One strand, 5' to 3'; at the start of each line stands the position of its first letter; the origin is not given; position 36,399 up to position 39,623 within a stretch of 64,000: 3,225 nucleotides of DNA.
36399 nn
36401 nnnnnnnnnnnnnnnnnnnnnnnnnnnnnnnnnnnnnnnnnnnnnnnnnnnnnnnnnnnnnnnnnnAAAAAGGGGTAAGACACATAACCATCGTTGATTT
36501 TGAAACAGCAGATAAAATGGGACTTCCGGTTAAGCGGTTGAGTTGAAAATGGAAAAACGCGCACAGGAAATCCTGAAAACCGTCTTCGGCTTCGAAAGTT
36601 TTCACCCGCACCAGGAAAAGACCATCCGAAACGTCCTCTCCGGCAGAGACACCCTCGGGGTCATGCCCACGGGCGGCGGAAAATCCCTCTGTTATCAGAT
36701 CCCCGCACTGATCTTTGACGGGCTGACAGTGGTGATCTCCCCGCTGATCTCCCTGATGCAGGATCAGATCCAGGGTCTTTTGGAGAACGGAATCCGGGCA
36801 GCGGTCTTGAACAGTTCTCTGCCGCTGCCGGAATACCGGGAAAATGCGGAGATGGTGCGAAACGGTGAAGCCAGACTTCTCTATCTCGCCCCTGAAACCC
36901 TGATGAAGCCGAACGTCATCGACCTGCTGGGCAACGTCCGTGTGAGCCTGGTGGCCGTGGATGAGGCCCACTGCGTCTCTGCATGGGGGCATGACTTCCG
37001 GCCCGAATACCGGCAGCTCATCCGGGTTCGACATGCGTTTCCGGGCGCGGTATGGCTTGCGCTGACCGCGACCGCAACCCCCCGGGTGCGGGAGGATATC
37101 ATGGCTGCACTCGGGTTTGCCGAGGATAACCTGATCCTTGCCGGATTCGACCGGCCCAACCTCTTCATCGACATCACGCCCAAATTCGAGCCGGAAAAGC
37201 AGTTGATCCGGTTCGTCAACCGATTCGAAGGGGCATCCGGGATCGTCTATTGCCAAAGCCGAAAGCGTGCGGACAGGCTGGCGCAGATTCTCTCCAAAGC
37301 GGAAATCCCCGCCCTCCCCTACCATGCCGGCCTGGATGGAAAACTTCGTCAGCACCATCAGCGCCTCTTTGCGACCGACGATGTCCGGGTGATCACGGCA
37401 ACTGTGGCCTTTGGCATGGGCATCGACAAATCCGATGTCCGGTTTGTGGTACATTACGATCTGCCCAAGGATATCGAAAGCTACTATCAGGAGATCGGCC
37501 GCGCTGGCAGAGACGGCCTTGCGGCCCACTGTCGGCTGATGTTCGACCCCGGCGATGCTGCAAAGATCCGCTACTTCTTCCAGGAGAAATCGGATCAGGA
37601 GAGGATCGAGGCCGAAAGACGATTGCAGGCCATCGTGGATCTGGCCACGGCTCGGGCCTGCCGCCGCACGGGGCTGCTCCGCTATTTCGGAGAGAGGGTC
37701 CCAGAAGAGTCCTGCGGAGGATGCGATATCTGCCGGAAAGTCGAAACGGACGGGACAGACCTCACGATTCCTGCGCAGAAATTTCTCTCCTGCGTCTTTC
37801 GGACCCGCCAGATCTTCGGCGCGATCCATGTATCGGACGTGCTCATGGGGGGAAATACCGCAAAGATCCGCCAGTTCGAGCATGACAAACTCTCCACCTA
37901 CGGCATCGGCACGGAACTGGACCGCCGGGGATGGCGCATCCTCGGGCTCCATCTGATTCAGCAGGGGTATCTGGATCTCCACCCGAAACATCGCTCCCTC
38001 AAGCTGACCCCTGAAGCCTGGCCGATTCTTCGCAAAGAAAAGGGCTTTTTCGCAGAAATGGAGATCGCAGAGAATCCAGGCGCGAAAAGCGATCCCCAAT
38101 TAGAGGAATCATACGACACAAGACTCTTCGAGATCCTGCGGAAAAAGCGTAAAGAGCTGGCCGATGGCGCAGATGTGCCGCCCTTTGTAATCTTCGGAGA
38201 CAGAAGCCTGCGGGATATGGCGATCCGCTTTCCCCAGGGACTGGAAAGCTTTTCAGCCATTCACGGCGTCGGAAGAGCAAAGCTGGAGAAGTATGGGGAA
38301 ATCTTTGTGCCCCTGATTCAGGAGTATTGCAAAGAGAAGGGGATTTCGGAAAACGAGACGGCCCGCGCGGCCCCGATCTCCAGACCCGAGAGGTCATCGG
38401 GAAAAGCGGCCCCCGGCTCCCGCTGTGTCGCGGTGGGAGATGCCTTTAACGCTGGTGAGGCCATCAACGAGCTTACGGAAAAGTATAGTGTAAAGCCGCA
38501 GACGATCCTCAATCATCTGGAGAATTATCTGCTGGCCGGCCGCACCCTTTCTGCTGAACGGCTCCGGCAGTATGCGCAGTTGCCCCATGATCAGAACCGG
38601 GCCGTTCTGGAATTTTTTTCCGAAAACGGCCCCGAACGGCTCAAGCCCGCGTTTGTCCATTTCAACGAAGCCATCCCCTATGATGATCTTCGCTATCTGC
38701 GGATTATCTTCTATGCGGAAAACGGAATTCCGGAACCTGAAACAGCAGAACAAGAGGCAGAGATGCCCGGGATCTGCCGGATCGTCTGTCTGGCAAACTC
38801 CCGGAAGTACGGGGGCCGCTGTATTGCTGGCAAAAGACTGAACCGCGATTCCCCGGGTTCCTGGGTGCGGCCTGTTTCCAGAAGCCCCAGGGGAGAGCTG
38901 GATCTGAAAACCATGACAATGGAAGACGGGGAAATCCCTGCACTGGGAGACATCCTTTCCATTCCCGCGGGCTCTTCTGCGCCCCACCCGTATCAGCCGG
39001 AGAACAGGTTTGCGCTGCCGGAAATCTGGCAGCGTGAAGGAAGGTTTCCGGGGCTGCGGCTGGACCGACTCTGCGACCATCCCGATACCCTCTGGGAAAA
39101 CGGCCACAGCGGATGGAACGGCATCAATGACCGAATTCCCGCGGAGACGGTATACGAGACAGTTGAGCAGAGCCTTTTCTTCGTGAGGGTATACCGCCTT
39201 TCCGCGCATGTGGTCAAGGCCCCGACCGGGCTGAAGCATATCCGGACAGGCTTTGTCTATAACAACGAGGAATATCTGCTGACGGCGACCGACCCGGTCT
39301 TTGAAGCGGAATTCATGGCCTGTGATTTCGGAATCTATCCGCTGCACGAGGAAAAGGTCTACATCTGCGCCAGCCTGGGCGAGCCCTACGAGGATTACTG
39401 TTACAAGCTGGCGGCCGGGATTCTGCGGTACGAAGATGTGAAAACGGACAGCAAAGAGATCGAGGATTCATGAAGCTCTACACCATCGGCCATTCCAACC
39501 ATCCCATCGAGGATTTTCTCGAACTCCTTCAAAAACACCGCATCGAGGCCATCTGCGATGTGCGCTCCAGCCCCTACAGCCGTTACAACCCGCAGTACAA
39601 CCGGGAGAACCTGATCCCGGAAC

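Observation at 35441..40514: Candidate uncharacterised nucleic-acid module: stand-alone ABC-type ATPase, RecQ with an extra C-terminal module, and two translationally coupled DUF488 genes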

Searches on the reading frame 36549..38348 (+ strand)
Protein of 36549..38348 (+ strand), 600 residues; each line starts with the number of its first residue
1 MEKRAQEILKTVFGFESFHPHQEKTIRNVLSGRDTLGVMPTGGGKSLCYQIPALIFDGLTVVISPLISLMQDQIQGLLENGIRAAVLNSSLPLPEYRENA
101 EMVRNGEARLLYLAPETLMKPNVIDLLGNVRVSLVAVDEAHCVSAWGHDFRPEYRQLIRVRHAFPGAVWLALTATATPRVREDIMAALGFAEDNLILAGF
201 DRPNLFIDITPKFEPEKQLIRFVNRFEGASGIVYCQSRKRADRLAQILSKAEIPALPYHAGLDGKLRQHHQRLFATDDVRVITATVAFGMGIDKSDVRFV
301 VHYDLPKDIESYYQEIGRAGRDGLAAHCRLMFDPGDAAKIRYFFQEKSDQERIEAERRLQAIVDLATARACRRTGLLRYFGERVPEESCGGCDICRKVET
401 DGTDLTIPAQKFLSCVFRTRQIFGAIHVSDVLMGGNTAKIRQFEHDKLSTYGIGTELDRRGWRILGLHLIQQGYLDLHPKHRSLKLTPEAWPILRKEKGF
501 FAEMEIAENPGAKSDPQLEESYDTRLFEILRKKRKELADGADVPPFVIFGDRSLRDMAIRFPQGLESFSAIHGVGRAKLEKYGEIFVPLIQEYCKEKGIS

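Call 30: find_homologous_proteins(query=window:36549-38348:+, max_evalue=1e-50)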
Query window:36549-38348:+ (600 aa): 8000 proteins with E <= 1e-50 among 8000 candidates; the best 120 are listed.
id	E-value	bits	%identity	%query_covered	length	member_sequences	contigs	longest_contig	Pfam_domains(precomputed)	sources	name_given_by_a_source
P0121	0.0e+0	1373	100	100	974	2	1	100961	PF09382.18,PF00270.36,PF00570.29,PF22557.3,PF16124.11,PF14493.13,PF00271.38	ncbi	-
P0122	0.0e+0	1058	77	100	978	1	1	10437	PF09382.18,PF00270.36,PF00570.29,PF22557.3,PF16124.11,PF14493.13,PF00271.38,PF04851.22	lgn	-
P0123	0.0e+0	1031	75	100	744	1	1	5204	PF09382.18,PF00270.36,PF00570.29,PF16124.11,PF14493.13,PF00271.38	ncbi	-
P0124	0.0e+0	1030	74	100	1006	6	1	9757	PF09382.18,PF00270.36,PF00570.29,PF22557.3,PF16124.11,PF14493.13,PF00271.38,PF04851.22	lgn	-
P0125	3.7e-287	972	71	99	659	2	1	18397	PF09382.18,PF00270.36,PF00570.29,PF16124.11,PF00271.38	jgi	jgi:ATP-dependent DNA helicase RecQ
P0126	9.0e-282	954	70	100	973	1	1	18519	PF09382.18,PF00270.36,PF00570.29,PF22557.3,PF16124.11,PF00271.38,PF04851.22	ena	-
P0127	2.2e-273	926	68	100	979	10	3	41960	PF09382.18,PF00270.36,PF00570.29,PF22557.3,PF16124.11,PF00271.38,PF04851.22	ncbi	ncbi:MAG: DNA helicase RecQ [Desulfococcaceae bacterium]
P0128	1.2e-215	736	56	99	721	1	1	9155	PF09382.18,PF00270.36,PF00570.29,PF16124.11,PF14493.13,PF00271.38,PF04851.22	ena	-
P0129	1.9e-214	732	51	100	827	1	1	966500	PF09382.18,PF00270.36,PF00570.29,PF16124.11,PF14493.13,PF00271.38,PF04851.22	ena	-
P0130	1.3e-213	729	48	99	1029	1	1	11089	PF09382.18,PF00270.36,PF00570.29,PF22557.3,PF16124.11,PF00271.38,PF04851.22,PF11408.14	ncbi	-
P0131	1.8e-210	719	55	99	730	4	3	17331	PF09382.18,PF00270.36,PF00570.29,PF16124.11,PF14493.13,PF00271.38,PF04851.22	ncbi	ncbi:MAG TPA: DNA helicase RecQ [Anaerolineaceae bacterium]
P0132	1.7e-209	715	52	100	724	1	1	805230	PF09382.18,PF00270.36,PF00570.29,PF16124.11,PF14493.13,PF00271.38,PF04851.22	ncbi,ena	-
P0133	2.0e-209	715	54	100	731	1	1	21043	PF09382.18,PF00270.36,PF00570.29,PF16124.11,PF14493.13,PF00271.38,PF04851.22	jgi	jgi:ATP-dependent DNA helicase RecQ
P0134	3.4e-209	714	54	99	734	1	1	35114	PF09382.18,PF00270.36,PF00570.29,PF16124.11,PF14493.13,PF00271.38,PF04851.22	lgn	-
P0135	3.6e-209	714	54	100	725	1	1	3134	PF09382.18,PF00270.36,PF00570.29,PF16124.11,PF14493.13,PF00271.38,PF04851.22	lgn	-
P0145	1.8e-207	709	55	99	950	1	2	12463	PF09382.18,PF00270.36,PF04343.19,PF00570.29,PF16124.11,PF14493.13,PF00271.38,PF04851.22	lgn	-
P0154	6.3e-207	707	49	99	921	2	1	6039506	PF09382.18,PF00270.36,PF00570.29,PF22557.3,PF16124.11,PF00271.38,PF04851.22,PF11408.14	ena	-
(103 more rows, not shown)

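Call 56: find_encoding_contigs(protein=P0145, flank=6000, max_places=2)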
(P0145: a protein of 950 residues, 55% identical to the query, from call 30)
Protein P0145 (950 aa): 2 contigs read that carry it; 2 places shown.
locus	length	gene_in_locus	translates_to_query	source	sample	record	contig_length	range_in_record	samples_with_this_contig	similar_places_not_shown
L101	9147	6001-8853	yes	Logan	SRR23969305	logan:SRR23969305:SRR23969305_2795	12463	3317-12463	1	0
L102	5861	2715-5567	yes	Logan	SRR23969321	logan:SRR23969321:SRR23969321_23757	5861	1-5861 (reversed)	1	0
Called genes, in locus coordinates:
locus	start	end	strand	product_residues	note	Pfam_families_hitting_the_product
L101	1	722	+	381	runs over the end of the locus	PF08310:LGFP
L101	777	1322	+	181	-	PF07883:Cupin_2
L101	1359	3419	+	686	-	PF01590:GAF (faint), PF07730:HisKA_3, PF02518:HATPase_c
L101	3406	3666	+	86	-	-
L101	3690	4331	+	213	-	PF00072:Response_reg, PF13384:HTH_23 (faint), PF00196:GerE, PF08281:Sigma70_r4_2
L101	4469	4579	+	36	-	-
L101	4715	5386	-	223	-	PF04307:YdjM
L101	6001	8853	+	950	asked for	PF04343:DUF488, PF00270:DEAD, PF04851:ResIII, PF00271:Helicase_C, PF16124:RecQ_Zn_bind, PF09382:RQC, PF00570:HRDC, PF14493:HTH_40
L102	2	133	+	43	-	?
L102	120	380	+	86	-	-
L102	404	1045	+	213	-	PF00072:Response_reg, PF13384:HTH_23 (faint), PF00196:GerE, PF08281:Sigma70_r4_2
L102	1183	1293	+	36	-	-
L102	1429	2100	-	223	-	PF04307:YdjM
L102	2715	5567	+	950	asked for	PF04343:DUF488, PF00270:DEAD, PF04851:ResIII, PF00271:Helicase_C, PF16124:RecQ_Zn_bind, PF09382:RQC, PF00570:HRDC, PF14493:HTH_40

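Call 57: find_encoding_contigs(protein=P0154, flank=6000, max_places=2)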
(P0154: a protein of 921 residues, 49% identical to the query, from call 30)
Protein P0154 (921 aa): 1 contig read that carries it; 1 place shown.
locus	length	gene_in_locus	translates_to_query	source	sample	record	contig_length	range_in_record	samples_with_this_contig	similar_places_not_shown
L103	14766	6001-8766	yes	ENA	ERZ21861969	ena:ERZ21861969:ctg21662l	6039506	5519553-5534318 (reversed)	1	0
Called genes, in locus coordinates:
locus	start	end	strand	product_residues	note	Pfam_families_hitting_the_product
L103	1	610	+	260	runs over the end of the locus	-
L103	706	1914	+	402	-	PF06792:UPF0261, PF23189:UPF0261_C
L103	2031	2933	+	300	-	-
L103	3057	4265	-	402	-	PF05721:PhyH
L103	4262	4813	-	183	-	PF00583:Acetyltransf_1, PF13527:Acetyltransf_9 (weak), PF13508:Acetyltransf_7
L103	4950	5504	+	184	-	PF04343:DUF488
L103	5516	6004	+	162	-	PF04343:DUF488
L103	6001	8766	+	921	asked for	PF22557:DuOB, PF00270:DEAD, PF04851:ResIII (weak), PF00271:Helicase_C, PF16124:RecQ_Zn_bind, PF09382:RQC, PF00570:HRDC, PF00570:HRDC, +1 more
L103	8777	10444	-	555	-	PF13191:AAA_16 (weak), PF14516:AAA_35, PF13401:AAA_22, PF28130:DUF8371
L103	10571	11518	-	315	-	PF01745:IPT, PF13671:AAA_33 (faint), PF01715:IPPT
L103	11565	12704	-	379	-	PF03054:tRNA_Me_trans, PF06508:QueC (faint), PF20259:tRNA_Me_trans_M, PF20258:tRNA_Me_trans_C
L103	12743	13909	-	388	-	PF13378:MR_MLE_C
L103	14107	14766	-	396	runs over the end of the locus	PF13646:HEAT_2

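Call 69: find_encoding_contigs(protein=P0122, flank=7000, max_places=2)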
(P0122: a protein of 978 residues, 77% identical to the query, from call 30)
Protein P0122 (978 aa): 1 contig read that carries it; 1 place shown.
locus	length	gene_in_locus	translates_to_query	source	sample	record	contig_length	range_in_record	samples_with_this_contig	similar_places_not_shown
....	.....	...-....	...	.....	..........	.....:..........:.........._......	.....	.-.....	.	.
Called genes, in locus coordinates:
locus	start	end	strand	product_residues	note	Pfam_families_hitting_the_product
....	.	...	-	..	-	?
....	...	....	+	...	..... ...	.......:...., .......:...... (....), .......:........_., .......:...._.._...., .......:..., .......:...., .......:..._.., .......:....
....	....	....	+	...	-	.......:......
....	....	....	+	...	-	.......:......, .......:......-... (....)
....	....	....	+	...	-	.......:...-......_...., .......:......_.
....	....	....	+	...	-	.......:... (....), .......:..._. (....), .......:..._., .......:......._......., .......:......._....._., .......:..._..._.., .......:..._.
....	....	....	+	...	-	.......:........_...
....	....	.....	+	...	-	?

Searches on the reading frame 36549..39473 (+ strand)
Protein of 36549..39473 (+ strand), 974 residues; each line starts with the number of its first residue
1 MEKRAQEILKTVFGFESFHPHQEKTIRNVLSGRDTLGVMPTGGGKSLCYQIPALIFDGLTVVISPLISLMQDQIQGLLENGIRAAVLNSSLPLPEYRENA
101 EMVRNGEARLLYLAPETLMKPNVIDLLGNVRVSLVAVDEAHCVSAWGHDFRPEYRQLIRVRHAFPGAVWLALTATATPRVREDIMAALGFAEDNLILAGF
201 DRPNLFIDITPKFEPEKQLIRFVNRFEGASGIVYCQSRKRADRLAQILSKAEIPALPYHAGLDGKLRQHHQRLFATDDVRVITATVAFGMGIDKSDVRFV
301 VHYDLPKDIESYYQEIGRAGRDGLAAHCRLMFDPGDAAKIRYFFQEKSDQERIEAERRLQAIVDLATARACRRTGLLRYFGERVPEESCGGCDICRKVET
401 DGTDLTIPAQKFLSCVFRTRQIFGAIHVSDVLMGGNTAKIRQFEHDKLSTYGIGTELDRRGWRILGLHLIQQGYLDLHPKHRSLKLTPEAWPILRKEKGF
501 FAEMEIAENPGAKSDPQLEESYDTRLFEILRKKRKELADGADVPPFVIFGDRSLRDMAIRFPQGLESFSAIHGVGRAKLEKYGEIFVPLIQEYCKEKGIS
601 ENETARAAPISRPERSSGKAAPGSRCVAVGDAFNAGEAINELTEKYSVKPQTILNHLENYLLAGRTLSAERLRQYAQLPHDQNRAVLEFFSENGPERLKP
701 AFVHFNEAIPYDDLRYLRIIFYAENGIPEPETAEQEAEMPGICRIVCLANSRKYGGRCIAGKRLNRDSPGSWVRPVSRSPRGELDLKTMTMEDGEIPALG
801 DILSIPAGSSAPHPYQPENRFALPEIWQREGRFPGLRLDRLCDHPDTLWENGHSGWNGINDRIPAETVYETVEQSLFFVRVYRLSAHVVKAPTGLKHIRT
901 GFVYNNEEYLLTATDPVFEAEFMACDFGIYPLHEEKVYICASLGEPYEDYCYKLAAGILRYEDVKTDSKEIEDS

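Call 5: search_protein_families(library=pfam, proteins=[window:36549-39473:+], max_evalue=0.01)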
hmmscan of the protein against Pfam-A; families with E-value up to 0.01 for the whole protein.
window:36549-39473:+ (974 aa): 8 families
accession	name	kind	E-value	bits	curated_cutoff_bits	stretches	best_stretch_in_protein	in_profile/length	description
PF22557.2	DuOB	-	7.5e-53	180.1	27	1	744-958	2-210/210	Dual OB-containing domain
PF09382.16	RQC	-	4e-28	98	23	1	402-500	4-103/114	RQC domain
PF00270.35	DEAD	-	1.2e-23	84.1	26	1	20-181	2-164/167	DEAD/DEAH box helicase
PF00271.37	Helicase_C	-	1e-21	77.7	23.5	1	218-323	5-110/110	Helicase conserved C-terminal domain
PF00570.28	HRDC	-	2.1e-18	66.5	23.8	1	524-590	2-68/68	HRDC domain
PF16124.10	RecQ_Zn_bind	-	7.3e-15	55.9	25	1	334-396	1-66/66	RecQ zinc-binding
PF14493.12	HTH_40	-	4.7e-09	36.8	27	1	632-716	8-87/89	Helix-turn-helix domain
PF04851.21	ResIII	-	0.00019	21.8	22.5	1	18-176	4-162/164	Type III restriction enzyme, res subunit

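Call 6: search_protein_families(library=padloc, proteins=[window:36549-39473:+], max_evalue=0.01)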
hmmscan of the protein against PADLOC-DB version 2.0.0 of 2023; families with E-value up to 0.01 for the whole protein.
window:36549-39473:+ (974 aa): 42 families (the best 25 are shown)
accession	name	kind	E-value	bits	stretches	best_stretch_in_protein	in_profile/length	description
PDLC02861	DpdF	-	1.6e-216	718.4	1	2-597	13-610/611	DpdF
PDLC02864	DpdF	-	1.2e-194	646.5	1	3-591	8-608/610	DpdF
PDLC02870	DpdF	-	4.9e-139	462.2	2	6-350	2-348/534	DpdF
PDLC03928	PsyrT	-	3.8e-98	327.5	1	2-362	5-374/689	-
PDLC02865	DpdF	-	4.6e-81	271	2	6-346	748-1094/1499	DpdF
PDLC04653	PDC-M45A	-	6.9e-60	200.6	1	741-964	3-228/230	-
PDLC02859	DpdF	-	5.7e-55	184.8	1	12-332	95-425/545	DpdF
PDLC02868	DpdF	-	4.8e-48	161.6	2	7-190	328-519/1078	DpdF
PDLC02863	DpdF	-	8.3e-48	161.4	3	181-336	2-158/488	DpdF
PDLC01089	C3a193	-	1.7e-45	153.8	1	34-327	269-587/983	poss. alt. Cas3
PDLC02855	DpdF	-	1.3e-41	140.7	1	22-334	144-481/825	DpdF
PDLC02872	DpdF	-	2e-34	117.3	1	8-337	147-510/859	DpdF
PDLC02867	DpdF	-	3.2e-34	116.4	1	21-340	140-486/855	DpdF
PDLC04655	PDC-M45A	-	6.4e-33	112.4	1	742-958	89-312/318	-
PDLC04654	PDC-M45A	-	1.7e-32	110.7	1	791-966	8-185/188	-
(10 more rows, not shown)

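Call 82: search_protein_families(library=ncbifam, proteins=[window:36549-39473:+], max_evalue=0.001)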
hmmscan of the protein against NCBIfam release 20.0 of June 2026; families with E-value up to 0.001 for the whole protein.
window:36549-39473:+ (974 aa): 19 families
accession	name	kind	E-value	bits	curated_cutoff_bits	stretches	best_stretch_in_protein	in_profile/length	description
TIGR01389.1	recQ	equivalog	4.5e-210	699.1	640.2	1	5-593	1-591/591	DNA helicase RecQ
NF008279.0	PRK11057.1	equivalog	2.6e-188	627.3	1015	1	2-596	10-605/608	ATP-dependent DNA helicase RecQ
TIGR00614.1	recQ_fam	subfamily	6.1e-150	500.1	219.8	1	7-455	1-468/470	RecQ family ATP-dependent DNA helicase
NF041063.1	DpdF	equivalog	1.6e-53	182.5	550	1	6-338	128-488/813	protein DpdF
NF053631.1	RNA_helic_CshA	equivalog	4.5e-21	75.2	646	2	218-342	227-351/434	degradosome RNA helicase CshA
NF008394.0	PRK11192.1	equivalog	1.9e-17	63.2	507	1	219-324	238-343/441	ATP-dependent RNA helicase SrmB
NF008744.0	PRK11776.1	equivalog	8.4e-17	60.9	524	1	216-350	230-364/460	ATP-dependent RNA helicase DbpA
NF053711.1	RNA_heli_RhlE1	exception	1.8e-13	50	750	1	231-325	247-341/434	RNA helicase RhlE1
TIGR04121.1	DEXH_lig_assoc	equivalog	1.7e-12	45.9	850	1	18-336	14-359/804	ligase-associated DNA damage response DEXH box helicase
NF053710.1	RNA_heli_RhlE2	exception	1.9e-12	46.4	925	1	232-326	253-347/635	RNA helicase RhlE2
NF008642.0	PRK11634.1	equivalog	3e-12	45.8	989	1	217-332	234-349/628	DEAD/DEAH family ATP-dependent RNA helicase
NF053636.1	DDHlcsCsdAPsy1082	equivalog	2.6e-11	42.7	890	1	230-355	245-373/512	DEAD/DEAH box helicase CsdA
NF007882.0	PRK10590.1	equivalog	5.4e-11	42.1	743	1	231-322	248-339/456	ATP-dependent RNA helicase RhlE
NF002340.1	PRK01297.1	equivalog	1.3e-08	34.1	564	1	230-325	251-346/372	ATP-dependent RNA helicase RhlB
TIGR03817.1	DECH_helic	hypoth_equivalog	1.3e-08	33.6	874.1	1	236-330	279-381/742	helicase/secretion neighborhood putative DEAH-box helicase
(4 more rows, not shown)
